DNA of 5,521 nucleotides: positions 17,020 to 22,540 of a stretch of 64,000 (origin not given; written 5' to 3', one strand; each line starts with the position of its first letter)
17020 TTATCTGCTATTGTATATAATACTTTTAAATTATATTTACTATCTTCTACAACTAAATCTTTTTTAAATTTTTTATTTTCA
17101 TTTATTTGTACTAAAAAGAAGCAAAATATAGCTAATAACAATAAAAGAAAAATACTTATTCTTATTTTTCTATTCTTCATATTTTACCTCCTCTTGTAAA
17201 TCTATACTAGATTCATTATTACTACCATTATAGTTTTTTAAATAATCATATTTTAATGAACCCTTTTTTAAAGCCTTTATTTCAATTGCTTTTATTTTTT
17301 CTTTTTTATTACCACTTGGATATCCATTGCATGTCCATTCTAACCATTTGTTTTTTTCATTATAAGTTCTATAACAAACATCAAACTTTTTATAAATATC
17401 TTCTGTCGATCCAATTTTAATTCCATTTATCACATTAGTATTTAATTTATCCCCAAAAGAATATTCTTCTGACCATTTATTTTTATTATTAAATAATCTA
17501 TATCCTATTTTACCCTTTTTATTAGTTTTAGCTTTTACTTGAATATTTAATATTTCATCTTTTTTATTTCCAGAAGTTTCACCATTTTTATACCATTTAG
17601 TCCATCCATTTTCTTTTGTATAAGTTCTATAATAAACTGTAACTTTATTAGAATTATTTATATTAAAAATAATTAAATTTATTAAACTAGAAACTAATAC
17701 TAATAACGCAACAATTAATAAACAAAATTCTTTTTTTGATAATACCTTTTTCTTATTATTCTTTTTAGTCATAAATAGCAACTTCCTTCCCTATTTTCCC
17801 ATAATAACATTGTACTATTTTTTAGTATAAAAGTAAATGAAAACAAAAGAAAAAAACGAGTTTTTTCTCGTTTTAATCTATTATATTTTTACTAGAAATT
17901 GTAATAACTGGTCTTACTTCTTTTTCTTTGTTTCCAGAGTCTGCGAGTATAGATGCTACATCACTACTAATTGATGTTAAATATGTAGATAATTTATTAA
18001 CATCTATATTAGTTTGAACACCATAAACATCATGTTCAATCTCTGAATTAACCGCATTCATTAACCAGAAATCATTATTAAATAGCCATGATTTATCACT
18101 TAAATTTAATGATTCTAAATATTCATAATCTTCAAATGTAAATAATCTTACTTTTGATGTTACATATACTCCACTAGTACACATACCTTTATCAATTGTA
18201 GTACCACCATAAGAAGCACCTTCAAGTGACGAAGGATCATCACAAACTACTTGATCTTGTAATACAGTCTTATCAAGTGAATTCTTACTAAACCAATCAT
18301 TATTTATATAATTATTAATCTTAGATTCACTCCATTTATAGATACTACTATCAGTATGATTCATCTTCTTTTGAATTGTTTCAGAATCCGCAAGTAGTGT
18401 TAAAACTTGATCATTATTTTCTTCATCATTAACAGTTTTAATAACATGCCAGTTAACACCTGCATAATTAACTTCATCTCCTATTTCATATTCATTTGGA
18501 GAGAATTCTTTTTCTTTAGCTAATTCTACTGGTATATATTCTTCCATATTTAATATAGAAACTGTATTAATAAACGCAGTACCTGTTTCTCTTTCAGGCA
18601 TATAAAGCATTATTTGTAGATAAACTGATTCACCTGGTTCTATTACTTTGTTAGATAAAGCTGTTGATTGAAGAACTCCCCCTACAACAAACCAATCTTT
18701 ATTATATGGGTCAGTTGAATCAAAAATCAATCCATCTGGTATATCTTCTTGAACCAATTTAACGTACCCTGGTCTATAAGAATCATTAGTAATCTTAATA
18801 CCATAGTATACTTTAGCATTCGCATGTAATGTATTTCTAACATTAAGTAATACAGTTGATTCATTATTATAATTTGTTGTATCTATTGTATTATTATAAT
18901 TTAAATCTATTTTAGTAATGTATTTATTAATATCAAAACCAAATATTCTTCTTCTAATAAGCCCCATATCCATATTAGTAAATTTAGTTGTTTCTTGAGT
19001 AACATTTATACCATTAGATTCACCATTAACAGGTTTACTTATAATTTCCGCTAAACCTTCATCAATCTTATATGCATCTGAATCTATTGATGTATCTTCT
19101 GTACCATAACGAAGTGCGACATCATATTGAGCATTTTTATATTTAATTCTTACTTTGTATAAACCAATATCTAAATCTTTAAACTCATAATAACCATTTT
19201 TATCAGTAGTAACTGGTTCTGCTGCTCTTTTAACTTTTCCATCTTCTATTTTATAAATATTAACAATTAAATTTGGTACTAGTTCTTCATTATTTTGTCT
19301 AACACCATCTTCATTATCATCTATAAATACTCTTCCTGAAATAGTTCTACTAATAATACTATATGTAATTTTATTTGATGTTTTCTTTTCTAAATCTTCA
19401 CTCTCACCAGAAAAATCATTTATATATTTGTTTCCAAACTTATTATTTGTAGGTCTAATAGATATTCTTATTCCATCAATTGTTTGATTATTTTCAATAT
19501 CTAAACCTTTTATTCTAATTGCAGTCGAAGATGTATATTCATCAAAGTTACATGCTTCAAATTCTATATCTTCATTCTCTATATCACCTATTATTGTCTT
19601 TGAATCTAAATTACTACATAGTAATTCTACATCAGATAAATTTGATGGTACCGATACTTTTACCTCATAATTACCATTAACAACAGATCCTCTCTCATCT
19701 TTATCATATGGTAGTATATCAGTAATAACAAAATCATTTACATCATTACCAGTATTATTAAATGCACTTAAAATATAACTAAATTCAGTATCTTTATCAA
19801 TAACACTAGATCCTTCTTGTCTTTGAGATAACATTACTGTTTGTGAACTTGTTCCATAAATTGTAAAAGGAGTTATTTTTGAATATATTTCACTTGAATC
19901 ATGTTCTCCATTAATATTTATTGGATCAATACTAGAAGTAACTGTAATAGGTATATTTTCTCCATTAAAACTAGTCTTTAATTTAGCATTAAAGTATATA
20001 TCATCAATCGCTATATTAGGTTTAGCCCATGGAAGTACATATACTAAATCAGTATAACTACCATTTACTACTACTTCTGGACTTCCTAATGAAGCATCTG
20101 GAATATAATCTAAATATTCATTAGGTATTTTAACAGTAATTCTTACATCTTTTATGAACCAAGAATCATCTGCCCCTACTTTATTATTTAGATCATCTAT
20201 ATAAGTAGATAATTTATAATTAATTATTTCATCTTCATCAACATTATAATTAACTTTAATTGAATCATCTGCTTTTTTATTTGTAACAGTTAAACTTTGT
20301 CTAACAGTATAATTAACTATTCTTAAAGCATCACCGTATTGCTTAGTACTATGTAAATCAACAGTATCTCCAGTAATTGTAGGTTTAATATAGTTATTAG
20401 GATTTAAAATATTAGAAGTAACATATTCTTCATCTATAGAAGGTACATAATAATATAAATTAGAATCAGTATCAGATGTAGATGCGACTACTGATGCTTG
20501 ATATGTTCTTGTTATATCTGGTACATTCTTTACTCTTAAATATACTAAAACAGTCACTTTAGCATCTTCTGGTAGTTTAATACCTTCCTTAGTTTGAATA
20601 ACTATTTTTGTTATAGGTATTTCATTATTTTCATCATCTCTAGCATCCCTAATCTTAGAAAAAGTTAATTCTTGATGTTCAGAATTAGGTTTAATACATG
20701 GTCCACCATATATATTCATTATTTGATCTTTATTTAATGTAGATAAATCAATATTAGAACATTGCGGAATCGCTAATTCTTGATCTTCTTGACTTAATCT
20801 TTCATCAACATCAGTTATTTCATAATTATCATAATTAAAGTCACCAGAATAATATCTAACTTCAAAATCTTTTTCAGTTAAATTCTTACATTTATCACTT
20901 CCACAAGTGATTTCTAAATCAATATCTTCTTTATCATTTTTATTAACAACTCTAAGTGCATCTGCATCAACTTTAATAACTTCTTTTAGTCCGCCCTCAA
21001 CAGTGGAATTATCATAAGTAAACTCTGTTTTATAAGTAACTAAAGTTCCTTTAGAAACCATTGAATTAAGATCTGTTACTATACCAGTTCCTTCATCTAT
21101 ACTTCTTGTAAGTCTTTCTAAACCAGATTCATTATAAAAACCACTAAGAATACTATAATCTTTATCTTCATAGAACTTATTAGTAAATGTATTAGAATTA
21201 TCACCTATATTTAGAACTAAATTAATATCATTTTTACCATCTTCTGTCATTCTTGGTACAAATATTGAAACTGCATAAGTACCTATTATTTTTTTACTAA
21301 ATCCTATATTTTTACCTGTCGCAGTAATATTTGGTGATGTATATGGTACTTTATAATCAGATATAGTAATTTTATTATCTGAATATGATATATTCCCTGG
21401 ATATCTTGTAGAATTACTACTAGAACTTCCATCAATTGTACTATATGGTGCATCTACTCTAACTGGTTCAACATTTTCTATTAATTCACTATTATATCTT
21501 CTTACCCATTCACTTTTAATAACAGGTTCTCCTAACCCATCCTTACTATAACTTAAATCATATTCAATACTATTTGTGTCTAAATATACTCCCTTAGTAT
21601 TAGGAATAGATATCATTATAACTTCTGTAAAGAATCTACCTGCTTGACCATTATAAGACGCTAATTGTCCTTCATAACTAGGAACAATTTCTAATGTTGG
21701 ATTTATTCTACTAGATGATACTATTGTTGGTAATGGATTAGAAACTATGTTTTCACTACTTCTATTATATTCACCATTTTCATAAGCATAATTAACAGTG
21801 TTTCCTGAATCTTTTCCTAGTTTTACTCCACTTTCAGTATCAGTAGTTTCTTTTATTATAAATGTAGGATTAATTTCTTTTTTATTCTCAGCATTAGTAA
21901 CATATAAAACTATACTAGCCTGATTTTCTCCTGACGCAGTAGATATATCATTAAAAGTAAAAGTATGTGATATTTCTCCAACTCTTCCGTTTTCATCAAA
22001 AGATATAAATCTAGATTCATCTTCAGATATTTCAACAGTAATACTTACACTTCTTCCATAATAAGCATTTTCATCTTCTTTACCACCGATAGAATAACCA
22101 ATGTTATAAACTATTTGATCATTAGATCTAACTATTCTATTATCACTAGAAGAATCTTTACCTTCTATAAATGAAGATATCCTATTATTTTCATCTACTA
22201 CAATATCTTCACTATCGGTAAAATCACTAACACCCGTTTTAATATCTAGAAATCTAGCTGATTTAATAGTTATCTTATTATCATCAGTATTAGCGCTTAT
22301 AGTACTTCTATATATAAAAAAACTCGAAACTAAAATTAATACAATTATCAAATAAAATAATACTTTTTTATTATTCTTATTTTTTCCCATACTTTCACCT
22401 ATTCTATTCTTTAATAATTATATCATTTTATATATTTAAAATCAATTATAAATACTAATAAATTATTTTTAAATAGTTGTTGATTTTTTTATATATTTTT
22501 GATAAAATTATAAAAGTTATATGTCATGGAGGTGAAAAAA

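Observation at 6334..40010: Two paralogous cassettes: a giant N-terminally anchored surface protein plus a small bitopic partner protein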

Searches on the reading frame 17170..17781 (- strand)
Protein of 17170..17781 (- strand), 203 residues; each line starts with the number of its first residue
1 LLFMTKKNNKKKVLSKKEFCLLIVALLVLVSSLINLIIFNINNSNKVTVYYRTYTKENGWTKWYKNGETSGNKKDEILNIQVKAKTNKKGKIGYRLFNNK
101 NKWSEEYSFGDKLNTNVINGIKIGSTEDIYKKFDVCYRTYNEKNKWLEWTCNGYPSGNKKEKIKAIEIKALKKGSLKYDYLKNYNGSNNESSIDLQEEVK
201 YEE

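Call 8: search_protein_families(library=pfam, proteins=[window:17170-17781:-], max_evalue=0.01)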
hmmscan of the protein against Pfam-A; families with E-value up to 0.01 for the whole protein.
window:17170-17781:- (203 aa): 1 family
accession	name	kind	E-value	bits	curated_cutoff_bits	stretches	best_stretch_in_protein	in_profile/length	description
PF07538.16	ChW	-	0.0003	21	22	0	59-71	6-18/35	Clostridial hydrophobic W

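Call 12: search_protein_families(library=ncbifam, proteins=[window:17170-17781:-], max_evalue=0.01)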
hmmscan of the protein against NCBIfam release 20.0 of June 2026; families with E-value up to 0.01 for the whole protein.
window:17170-17781:- (203 aa): 0 families

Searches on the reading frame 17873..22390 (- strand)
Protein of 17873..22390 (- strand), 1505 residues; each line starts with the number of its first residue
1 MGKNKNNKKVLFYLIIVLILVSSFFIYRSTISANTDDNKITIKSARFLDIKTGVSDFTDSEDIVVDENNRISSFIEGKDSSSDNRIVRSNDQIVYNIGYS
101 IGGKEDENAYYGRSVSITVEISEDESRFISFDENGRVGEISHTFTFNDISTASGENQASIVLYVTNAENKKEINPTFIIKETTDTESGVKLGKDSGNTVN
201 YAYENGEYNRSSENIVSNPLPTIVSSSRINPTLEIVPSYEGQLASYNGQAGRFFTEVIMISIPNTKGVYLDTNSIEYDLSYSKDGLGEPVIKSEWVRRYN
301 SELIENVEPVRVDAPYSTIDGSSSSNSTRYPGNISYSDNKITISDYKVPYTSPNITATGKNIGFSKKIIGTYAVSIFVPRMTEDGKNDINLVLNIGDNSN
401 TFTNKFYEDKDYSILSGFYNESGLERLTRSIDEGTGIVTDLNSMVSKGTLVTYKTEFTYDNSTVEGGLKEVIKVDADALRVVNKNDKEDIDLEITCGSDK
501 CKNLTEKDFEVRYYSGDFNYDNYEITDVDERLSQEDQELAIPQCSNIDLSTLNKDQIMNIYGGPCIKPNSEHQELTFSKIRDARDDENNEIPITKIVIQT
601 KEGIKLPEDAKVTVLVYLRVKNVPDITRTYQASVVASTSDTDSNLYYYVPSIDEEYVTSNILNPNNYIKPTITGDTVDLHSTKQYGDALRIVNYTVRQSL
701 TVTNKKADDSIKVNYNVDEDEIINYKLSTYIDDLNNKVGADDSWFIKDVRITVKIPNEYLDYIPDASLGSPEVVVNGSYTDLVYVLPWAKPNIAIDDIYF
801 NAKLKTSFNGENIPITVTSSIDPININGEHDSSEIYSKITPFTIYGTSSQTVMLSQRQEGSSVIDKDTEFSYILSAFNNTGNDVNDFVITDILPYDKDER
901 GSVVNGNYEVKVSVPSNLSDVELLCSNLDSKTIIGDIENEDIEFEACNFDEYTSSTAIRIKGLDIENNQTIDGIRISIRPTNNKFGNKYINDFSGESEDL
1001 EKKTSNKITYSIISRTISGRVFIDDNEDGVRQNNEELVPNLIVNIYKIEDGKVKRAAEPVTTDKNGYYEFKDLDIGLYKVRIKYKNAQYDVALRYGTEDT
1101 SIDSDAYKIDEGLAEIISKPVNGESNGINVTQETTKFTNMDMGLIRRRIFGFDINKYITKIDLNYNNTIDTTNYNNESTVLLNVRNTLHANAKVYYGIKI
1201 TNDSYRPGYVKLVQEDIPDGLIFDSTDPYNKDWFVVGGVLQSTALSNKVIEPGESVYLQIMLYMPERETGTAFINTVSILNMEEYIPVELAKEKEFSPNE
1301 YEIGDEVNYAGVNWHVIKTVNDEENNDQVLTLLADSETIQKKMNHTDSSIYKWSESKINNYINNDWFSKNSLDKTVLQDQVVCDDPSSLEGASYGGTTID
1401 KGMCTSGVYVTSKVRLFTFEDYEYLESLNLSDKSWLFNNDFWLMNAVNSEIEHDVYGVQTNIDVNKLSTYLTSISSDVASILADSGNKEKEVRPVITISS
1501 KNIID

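Call 8: search_protein_families(library=pfam, proteins=[window:17873-22390:-], max_evalue=0.01)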
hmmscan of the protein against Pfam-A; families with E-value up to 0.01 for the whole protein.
window:17873-22390:- (1505 aa): 3 families
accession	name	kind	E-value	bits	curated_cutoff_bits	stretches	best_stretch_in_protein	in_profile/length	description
PF17210.9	SdrD_B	-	2.4e-13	50.7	29.7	1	1017-1111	3-92/112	SdrD B-like domain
PF13620.12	CarboxypepD_reg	-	0.00018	22.2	32.3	1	1030-1086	6-58/82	Carboxypeptidase regulatory-like domain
PF17802.7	SpaA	-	0.00084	19.9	23.1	1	1032-1081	10-57/91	Prealbumin-like fold domain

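Call 12: search_protein_families(library=ncbifam, proteins=[window:17873-22390:-], max_evalue=0.01)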
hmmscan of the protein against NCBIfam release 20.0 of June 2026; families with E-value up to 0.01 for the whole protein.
window:17873-22390:- (1505 aa): 0 families
